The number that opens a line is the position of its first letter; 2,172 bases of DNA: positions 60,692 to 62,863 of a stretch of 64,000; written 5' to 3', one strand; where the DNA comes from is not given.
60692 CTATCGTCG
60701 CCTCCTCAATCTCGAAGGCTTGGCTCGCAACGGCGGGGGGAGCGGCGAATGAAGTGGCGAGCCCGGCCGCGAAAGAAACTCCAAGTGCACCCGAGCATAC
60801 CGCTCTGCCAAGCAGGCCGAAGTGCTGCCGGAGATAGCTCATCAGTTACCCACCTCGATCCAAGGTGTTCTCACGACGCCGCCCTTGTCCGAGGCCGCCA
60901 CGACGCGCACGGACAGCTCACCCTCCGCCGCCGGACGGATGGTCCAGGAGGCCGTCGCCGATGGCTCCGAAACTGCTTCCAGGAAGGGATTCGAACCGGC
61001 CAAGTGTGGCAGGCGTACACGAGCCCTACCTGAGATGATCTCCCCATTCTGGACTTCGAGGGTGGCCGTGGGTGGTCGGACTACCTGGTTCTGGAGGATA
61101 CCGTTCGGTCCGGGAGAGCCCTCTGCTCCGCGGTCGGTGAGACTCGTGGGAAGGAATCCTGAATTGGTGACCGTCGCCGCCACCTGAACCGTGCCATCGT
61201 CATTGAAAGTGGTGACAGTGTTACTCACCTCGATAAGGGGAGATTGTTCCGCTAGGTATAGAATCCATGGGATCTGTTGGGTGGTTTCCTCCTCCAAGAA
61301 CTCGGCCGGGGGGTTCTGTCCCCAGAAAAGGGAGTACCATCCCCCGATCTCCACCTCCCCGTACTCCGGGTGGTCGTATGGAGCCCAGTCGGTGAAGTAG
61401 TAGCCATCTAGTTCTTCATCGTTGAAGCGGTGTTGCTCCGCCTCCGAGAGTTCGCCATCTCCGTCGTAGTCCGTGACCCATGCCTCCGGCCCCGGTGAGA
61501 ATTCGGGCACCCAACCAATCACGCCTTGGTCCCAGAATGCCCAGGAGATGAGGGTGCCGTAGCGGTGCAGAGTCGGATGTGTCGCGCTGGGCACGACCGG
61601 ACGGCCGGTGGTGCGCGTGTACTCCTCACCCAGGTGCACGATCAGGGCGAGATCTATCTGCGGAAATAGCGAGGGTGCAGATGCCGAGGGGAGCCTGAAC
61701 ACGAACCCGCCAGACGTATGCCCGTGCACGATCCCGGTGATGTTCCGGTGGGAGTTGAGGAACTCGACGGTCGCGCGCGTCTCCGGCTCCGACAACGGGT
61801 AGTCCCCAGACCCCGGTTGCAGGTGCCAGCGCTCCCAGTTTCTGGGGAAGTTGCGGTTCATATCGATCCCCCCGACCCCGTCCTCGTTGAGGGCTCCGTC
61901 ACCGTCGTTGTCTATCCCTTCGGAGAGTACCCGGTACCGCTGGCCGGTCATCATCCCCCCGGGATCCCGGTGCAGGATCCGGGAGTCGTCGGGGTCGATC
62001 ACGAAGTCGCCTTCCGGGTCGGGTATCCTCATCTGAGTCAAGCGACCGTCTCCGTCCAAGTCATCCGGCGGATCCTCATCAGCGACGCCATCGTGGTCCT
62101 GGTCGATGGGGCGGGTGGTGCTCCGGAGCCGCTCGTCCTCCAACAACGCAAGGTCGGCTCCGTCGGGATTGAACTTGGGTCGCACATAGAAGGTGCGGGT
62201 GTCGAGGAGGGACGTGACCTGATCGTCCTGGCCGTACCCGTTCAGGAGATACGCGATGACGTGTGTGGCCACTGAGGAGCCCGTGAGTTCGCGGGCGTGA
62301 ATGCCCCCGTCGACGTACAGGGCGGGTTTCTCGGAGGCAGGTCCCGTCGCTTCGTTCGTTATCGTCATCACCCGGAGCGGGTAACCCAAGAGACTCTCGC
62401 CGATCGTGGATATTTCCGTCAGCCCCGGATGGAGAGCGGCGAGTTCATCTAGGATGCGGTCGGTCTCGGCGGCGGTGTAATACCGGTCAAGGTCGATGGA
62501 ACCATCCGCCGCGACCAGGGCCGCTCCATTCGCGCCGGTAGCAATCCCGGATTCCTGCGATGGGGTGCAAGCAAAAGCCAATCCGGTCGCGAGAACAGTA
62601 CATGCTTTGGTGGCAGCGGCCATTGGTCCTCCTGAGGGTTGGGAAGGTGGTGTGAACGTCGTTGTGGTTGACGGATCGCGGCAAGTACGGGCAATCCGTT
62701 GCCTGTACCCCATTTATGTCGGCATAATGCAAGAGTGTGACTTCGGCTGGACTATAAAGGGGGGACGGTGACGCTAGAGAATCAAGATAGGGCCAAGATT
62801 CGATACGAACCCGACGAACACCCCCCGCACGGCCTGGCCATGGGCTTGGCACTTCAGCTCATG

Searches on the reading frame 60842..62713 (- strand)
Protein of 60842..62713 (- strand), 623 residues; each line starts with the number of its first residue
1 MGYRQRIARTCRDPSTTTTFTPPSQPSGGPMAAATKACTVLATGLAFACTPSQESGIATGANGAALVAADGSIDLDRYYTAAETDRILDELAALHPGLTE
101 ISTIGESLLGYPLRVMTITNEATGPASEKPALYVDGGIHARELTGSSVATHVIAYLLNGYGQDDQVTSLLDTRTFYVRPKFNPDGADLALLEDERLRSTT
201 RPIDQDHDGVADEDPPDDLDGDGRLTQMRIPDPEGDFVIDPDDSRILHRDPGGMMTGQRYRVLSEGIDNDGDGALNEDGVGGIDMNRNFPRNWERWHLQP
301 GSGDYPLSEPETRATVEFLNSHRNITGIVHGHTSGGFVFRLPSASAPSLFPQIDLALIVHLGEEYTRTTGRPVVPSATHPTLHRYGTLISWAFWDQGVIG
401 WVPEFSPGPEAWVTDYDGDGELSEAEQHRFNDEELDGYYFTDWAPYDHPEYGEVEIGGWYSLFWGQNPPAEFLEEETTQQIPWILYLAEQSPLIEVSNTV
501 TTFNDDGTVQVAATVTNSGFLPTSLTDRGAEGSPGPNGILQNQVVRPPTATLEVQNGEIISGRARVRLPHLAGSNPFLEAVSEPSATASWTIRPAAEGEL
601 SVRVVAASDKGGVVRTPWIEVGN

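Call 11: search_protein_families(library=pfam, proteins=[window:60842-62713:-], max_evalue=0.001)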
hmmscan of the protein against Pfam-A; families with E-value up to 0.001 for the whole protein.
window:60842-62713:- (623 aa): 1 family
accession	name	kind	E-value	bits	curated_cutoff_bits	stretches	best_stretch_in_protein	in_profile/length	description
PF00246.29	Peptidase_M14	-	2.9e-37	129.3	21.6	1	86-339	3-189/286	Zinc carboxypeptidase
